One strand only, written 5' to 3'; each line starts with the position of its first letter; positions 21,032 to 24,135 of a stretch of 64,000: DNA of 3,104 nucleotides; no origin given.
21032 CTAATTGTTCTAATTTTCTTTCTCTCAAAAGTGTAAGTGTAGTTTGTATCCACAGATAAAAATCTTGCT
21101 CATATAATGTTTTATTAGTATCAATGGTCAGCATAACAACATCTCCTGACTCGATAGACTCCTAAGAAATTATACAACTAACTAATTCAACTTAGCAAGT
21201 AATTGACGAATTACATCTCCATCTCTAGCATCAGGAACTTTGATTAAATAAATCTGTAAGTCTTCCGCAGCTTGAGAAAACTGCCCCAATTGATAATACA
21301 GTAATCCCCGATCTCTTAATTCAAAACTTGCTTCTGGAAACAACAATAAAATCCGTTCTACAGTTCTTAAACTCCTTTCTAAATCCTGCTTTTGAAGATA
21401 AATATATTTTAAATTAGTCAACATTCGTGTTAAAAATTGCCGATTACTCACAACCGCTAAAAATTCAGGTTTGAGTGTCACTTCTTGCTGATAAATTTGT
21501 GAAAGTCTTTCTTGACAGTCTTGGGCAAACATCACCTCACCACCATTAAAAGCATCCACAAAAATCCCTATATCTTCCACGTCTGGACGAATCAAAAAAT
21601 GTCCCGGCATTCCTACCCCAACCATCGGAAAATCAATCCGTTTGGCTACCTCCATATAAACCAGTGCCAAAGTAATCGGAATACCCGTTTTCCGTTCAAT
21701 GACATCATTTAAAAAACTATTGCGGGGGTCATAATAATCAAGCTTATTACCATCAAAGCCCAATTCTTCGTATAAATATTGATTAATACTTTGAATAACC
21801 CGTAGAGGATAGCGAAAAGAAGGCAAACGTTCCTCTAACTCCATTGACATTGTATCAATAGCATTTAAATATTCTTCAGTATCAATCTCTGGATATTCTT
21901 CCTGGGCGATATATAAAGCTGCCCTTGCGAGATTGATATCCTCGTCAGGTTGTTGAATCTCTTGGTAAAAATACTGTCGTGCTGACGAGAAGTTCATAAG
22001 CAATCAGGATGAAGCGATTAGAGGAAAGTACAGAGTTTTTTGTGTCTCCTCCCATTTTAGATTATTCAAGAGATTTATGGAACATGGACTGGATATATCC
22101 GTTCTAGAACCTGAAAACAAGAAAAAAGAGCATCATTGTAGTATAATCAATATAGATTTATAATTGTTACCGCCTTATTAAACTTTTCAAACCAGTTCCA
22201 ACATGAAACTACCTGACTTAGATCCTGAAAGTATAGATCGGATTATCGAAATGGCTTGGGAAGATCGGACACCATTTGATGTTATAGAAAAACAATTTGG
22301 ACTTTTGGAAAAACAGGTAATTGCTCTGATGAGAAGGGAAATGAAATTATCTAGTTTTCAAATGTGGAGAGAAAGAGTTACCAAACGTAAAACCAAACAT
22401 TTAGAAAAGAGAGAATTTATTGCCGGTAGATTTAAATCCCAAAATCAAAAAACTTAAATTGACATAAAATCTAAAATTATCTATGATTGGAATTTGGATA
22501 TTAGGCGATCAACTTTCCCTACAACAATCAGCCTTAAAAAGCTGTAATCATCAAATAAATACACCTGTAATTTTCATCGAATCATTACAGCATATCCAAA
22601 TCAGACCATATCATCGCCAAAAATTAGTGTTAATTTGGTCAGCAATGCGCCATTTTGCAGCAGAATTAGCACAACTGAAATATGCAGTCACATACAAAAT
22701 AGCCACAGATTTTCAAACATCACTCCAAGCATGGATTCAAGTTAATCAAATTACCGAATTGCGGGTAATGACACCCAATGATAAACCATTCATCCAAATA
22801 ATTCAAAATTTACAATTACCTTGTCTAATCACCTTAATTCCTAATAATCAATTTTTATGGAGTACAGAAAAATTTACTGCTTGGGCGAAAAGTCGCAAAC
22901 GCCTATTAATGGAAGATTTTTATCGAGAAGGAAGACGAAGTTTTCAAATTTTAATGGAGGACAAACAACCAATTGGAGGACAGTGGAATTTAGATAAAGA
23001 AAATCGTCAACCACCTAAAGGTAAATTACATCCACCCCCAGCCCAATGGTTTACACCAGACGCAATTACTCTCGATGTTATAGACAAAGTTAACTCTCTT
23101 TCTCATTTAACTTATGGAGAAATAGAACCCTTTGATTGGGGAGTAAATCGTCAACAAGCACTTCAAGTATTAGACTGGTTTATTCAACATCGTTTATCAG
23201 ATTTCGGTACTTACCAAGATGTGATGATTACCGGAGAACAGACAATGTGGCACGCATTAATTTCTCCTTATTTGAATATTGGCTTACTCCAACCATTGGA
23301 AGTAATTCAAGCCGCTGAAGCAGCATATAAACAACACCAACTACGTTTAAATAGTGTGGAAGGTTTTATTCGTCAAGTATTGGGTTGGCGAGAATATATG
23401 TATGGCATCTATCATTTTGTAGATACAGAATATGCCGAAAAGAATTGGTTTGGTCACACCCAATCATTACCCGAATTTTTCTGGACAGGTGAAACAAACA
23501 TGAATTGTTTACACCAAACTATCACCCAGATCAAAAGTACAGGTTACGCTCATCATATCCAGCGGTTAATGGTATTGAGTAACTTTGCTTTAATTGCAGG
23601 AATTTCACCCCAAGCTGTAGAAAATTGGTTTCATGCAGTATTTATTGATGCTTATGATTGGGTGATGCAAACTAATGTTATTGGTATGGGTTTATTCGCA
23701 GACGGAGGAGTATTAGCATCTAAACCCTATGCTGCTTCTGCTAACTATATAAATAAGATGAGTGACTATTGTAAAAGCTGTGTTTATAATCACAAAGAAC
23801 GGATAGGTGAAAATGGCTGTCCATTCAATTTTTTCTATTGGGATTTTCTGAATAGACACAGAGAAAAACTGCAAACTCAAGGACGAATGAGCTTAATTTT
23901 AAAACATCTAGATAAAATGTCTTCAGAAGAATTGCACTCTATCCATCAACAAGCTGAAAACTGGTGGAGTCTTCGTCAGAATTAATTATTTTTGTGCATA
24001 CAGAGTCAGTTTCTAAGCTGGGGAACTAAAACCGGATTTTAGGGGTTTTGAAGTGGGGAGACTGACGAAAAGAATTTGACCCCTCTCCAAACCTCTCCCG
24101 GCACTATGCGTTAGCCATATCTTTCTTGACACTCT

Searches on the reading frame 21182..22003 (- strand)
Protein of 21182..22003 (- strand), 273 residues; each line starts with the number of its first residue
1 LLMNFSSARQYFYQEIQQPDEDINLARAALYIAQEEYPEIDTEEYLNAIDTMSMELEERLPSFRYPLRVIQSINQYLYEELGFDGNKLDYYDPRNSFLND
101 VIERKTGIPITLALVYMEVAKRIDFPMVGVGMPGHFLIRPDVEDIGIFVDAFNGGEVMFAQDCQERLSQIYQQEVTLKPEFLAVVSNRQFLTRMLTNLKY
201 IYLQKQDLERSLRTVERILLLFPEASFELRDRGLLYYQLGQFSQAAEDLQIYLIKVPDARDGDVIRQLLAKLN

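Call 5: search_protein_families(library=pfam, proteins=[window:21182-22003:-], max_evalue=0.01)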
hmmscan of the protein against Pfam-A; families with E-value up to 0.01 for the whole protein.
window:21182-22003:- (273 aa): 5 families
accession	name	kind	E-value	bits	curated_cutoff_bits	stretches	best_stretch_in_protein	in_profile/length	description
PF13369.12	Transglut_core2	-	8.2e-57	191.5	23.5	1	44-195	2-154/155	Transglutaminase-like superfamily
PF13371.12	TPR_9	-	3.7e-24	85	35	1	198-270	1-73/73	Tetratricopeptide repeat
PF07719.23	TPR_2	-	5e-05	23.6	27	0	229-250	4-25/34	Tetratricopeptide repeat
PF00515.34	TPR_1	-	0.0028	17.8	27.8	0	232-250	7-25/34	Tetratricopeptide repeat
PF13432.12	TPR_16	-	0.0031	18.4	32.7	0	202-258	7-63/65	Tetratricopeptide repeat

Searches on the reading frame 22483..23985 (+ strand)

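Call 5: search_protein_families(library=pfam, proteins=[window:22483-23985:+], max_evalue=0.01)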
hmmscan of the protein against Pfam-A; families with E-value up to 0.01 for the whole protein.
window:22483-23985:+ (500 aa): 2 families
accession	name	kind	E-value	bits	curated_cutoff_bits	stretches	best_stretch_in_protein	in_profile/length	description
PF04244.19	DPRP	-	2.2e-70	237.4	22.1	1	4-219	1-224/224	Deoxyribodipyrimidine photo-lyase-related protein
PF03441.19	FAD_binding_7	-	0.00042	20.2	27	1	299-421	4-131/203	FAD binding domain of DNA photolyase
